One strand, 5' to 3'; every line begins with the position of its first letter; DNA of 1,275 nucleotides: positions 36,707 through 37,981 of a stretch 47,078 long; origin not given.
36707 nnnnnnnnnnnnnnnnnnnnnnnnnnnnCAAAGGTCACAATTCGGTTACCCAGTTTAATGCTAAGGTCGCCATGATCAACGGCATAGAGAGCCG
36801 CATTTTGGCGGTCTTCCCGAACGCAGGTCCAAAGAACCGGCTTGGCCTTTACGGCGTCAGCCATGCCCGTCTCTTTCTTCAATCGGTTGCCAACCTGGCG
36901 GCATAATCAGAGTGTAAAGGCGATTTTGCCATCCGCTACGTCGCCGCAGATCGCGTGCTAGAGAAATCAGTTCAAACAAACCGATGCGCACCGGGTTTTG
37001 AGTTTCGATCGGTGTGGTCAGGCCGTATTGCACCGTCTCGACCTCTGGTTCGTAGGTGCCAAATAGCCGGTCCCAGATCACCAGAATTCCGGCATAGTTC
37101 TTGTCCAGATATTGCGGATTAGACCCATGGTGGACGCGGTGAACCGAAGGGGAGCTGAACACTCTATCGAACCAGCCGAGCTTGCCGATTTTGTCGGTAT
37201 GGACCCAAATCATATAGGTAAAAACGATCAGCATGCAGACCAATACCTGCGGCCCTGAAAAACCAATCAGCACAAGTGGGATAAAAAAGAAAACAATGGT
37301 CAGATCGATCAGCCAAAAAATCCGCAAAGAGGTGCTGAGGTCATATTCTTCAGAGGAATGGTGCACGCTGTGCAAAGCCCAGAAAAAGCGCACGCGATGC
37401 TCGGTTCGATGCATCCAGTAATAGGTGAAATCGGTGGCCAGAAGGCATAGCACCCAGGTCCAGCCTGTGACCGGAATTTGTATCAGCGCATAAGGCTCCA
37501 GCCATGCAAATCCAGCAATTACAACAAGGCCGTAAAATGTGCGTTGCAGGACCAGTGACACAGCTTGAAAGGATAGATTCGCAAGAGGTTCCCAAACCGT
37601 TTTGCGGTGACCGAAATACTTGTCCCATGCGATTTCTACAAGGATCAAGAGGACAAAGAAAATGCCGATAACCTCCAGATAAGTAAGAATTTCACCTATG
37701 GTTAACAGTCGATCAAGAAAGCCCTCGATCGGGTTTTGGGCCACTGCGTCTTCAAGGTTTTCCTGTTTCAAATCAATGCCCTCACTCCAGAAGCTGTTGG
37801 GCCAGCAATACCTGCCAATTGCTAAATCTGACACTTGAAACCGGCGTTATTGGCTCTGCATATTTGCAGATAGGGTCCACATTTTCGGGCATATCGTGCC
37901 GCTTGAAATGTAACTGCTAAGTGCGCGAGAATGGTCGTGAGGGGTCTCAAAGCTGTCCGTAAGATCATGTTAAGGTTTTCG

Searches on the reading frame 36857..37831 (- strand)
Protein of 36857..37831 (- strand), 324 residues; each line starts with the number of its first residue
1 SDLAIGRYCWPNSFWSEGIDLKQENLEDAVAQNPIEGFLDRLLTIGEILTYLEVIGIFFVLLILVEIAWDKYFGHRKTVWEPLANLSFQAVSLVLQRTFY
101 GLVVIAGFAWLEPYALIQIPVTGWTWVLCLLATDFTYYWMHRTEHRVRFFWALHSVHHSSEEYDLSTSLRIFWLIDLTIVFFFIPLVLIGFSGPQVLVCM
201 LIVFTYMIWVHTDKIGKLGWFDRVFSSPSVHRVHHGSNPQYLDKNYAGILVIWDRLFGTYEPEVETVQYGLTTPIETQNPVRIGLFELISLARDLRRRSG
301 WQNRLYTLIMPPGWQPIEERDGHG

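Call 8: search_protein_families(library=pfam, proteins=[window:36857-37831:-], max_evalue=0.001)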
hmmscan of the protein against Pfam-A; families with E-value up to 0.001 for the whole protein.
window:36857-37831:- (324 aa): 1 family
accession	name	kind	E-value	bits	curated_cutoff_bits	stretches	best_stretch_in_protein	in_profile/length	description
PF04116.19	FA_hydroxylase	-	9.5e-30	104.2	31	1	126-259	1-132/132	Fatty acid hydroxylase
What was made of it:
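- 36857..37834 (-): Membrane di-iron fatty-acid hydroxylase/desaturase-superfamily gene, divergent from the PKS. Conserved accessory gene. PF04116, E 1e-29 (call 8).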

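Call 38: search_protein_families(library=ncbifam, proteins=[window:36857-37831:-], max_evalue=0.001)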
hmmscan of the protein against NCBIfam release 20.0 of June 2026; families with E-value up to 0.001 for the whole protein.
window:36857-37831:- (324 aa): 1 family
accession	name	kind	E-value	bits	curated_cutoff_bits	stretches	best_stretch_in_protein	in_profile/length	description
NF052566.1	OrLpdHdlsOlsERhiz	equivalog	1.6e-18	67.1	475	1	127-263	120-258/293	ornithine lipid hydroxylase OlsE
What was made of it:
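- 36857..37834 (-): Weak OlsE similarity: 67 bits against a cut-off of 475 (call 38).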
